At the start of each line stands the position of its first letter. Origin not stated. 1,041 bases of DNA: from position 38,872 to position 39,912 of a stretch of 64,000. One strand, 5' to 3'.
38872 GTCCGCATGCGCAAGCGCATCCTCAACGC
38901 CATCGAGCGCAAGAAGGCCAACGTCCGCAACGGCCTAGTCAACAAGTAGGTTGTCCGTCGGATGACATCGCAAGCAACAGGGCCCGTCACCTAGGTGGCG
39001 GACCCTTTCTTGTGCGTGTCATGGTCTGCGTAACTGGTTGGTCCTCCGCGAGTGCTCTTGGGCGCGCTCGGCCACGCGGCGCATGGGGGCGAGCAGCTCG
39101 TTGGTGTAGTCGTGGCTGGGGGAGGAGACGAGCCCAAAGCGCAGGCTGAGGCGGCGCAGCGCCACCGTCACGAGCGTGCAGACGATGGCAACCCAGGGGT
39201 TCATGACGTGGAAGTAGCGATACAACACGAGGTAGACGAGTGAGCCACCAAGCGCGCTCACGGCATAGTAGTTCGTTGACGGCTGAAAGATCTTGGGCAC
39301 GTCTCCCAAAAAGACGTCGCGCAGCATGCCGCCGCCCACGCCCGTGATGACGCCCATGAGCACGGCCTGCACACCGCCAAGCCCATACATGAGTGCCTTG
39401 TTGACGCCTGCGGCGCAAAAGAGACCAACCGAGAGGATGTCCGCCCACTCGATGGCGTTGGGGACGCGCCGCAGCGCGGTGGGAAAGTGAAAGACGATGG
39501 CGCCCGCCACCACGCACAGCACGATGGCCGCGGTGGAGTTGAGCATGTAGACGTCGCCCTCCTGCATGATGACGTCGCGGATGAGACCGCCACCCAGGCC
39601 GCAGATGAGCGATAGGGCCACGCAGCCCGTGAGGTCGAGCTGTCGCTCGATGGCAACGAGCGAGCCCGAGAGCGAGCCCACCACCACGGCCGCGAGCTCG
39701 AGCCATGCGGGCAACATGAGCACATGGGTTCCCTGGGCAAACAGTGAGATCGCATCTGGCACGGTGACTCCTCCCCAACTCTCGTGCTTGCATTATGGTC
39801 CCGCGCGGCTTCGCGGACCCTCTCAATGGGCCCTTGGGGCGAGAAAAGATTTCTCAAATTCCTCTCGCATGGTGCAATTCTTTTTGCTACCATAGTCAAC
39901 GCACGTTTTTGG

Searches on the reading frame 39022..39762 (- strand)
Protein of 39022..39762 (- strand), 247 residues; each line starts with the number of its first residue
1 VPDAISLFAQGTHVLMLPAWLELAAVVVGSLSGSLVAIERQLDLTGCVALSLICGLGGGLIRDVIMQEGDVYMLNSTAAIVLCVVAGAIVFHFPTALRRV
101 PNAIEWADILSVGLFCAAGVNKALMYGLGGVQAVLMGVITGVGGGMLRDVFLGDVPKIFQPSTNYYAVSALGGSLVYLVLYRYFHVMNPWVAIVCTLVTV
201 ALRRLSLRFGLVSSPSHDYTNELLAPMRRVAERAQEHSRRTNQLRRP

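Call 81: search_protein_families(library=pfam, proteins=[window:39022-39762:-], max_evalue=0.000001)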
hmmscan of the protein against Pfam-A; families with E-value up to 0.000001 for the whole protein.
window:39022-39762:- (247 aa): 1 family
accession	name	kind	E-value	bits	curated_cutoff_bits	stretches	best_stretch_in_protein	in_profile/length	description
PF03458.18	Gly_transporter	-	3.9e-33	113.6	23.5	2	106-181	2-77/78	Glycine transporter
